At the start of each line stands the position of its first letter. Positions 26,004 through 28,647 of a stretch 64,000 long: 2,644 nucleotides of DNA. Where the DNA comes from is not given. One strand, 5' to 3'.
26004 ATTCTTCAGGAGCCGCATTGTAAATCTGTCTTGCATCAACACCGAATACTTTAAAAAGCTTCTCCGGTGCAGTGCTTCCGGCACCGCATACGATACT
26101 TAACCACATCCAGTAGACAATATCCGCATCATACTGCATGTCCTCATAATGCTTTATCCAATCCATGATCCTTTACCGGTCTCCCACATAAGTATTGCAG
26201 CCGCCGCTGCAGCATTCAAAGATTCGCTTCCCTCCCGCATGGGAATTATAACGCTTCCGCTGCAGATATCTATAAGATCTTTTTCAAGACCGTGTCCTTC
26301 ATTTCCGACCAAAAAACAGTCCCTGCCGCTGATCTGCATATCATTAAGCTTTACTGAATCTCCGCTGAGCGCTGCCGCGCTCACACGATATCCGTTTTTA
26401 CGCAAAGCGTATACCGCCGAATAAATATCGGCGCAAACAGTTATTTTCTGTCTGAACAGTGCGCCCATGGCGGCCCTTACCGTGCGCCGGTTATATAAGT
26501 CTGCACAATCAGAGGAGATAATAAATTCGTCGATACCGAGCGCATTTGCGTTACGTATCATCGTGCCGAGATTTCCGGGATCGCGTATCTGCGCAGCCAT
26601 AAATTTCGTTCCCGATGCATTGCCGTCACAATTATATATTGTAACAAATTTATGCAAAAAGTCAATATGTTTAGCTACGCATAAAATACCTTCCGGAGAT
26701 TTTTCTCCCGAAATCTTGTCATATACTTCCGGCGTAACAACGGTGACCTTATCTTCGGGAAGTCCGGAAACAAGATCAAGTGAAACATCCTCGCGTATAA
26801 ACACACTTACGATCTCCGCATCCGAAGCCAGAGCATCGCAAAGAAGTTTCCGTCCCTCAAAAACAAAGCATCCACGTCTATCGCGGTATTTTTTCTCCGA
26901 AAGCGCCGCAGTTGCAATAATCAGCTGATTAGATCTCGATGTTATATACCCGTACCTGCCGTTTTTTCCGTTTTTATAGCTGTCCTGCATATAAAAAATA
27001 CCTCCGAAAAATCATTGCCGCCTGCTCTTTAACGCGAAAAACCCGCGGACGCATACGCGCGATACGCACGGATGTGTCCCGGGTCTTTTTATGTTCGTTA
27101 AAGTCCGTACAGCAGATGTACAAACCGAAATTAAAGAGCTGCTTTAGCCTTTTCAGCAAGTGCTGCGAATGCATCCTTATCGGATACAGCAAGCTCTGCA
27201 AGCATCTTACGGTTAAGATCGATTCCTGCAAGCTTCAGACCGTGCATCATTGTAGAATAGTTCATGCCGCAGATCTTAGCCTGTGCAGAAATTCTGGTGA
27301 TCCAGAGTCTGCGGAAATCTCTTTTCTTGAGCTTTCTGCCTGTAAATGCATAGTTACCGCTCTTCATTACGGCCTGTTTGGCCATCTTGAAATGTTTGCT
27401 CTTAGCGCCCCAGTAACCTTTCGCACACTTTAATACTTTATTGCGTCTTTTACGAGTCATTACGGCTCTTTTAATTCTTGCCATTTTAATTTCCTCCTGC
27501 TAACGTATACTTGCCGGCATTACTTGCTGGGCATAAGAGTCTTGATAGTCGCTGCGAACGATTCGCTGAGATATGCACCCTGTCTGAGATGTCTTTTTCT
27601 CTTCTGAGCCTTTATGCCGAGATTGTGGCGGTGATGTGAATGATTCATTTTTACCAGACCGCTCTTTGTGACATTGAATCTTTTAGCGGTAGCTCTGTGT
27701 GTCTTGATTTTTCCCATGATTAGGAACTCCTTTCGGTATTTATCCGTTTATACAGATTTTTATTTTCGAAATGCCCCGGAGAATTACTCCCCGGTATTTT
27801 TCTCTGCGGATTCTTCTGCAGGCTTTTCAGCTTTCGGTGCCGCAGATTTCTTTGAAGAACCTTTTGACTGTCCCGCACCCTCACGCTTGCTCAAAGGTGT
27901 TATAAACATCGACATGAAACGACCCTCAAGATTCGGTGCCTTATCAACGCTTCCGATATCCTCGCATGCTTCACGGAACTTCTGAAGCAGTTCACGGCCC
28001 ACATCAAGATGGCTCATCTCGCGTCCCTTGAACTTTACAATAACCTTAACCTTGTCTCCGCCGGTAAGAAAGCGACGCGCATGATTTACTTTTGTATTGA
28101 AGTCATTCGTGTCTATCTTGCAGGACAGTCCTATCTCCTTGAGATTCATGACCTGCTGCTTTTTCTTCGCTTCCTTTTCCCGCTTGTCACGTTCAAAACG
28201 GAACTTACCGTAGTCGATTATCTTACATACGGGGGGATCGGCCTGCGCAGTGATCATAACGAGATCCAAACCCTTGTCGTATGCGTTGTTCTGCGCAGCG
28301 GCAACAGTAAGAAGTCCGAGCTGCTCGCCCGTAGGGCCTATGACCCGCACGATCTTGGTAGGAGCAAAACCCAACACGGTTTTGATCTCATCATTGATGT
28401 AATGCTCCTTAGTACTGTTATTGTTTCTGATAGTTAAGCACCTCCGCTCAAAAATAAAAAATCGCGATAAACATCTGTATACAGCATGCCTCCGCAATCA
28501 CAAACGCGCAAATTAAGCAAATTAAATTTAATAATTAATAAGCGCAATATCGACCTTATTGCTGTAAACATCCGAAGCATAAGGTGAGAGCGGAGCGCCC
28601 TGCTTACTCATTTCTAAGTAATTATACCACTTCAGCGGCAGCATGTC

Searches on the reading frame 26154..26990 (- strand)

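Call 53: search_protein_families(library=pfam, proteins=[window:26154-26990:-], max_evalue=0.000001)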
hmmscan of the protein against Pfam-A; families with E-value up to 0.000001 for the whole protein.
window:26154-26990:- (278 aa): 2 families
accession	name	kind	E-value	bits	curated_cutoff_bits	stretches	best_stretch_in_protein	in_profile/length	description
PF00588.24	SpoU_methylase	-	1.7e-34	119.4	29.7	1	131-269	5-142/142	SpoU rRNA Methylase family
PF22435.1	MRM3-like_sub_bind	-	1e-12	48.7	27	1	21-103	1-83/84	MRM3-like substrate binding domain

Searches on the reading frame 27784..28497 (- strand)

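Call 53: search_protein_families(library=pfam, proteins=[window:27784-28497:-], max_evalue=0.000001)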
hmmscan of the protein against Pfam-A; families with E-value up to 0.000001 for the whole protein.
window:27784-28497:- (237 aa): 2 families
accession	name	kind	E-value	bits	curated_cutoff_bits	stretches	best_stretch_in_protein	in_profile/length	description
PF00707.27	IF3_C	-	2.5e-33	114.3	34.8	1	118-201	2-85/86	Translation initiation factor IF-3, C-terminal domain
PF05198.21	IF3_N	-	1.5e-23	83.2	26.9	1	47-110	7-70/70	Translation initiation factor IF-3, N-terminal domain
